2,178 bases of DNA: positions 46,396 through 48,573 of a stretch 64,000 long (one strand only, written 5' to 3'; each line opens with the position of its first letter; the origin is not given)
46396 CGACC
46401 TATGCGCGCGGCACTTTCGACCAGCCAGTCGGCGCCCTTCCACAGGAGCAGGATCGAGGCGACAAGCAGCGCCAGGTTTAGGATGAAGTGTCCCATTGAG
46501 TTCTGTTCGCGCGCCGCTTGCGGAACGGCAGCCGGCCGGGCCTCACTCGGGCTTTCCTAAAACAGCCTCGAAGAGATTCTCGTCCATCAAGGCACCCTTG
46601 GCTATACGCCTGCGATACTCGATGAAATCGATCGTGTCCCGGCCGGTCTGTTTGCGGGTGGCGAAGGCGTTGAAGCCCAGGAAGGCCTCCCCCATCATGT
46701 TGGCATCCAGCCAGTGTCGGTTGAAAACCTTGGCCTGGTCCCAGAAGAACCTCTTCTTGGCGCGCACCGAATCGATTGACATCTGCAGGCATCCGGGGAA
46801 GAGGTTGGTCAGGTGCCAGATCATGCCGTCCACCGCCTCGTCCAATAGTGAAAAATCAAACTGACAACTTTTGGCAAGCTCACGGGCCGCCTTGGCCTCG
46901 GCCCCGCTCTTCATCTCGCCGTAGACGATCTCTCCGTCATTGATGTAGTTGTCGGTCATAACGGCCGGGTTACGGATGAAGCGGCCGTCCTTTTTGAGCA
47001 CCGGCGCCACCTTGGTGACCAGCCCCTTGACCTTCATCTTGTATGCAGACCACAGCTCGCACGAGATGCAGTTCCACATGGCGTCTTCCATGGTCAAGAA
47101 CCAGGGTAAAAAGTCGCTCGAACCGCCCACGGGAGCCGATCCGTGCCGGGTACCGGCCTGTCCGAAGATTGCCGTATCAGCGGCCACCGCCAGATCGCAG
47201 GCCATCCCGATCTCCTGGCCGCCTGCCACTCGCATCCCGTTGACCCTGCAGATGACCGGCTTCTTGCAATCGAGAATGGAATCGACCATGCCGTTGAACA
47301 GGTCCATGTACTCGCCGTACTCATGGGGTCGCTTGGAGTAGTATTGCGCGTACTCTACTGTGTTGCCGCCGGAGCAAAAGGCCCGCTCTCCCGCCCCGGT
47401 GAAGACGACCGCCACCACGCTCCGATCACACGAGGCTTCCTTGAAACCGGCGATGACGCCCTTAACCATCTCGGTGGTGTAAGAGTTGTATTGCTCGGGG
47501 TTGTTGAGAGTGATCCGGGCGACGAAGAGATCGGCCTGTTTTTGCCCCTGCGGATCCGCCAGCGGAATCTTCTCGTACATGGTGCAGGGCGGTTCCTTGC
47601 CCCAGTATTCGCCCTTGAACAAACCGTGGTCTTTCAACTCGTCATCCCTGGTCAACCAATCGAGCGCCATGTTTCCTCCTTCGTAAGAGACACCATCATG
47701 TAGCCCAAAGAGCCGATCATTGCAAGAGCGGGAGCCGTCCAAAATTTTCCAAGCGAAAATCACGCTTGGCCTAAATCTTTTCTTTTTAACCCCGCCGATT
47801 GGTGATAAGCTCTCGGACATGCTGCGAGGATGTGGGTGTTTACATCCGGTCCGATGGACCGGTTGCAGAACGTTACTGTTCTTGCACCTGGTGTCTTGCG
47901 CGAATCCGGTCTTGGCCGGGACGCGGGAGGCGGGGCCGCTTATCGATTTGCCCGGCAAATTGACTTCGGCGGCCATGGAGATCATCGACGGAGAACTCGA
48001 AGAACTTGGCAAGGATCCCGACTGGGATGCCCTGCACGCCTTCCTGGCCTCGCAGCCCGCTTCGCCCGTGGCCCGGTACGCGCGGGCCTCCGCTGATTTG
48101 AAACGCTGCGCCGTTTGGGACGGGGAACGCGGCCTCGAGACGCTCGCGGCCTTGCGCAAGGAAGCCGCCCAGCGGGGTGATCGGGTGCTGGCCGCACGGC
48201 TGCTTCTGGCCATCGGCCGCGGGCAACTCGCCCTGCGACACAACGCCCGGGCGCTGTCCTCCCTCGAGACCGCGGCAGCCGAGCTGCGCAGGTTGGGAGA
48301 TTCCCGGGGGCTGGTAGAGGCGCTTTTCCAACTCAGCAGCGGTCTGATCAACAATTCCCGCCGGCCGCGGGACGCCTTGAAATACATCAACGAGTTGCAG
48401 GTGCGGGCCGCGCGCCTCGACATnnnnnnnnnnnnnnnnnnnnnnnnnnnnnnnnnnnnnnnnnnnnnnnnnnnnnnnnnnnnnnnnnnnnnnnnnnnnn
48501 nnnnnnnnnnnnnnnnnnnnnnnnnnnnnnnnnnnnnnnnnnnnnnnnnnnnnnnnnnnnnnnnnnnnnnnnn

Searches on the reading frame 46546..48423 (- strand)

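Call 80: search_protein_families(library=pfam, proteins=[window:46546-48423:-], max_evalue=0.00001)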
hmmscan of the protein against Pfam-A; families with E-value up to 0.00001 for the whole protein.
window:46546-48423:- (626 aa): 2 families
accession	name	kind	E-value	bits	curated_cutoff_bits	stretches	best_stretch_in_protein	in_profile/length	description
PF00378.25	ECH_1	-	1.2e-35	123.5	27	1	301-527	6-224/251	Enoyl-CoA hydratase/isomerase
PF16113.10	ECH_2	-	7.3e-20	72.2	27.2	1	302-441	2-141/335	Enoyl-CoA hydratase/isomerase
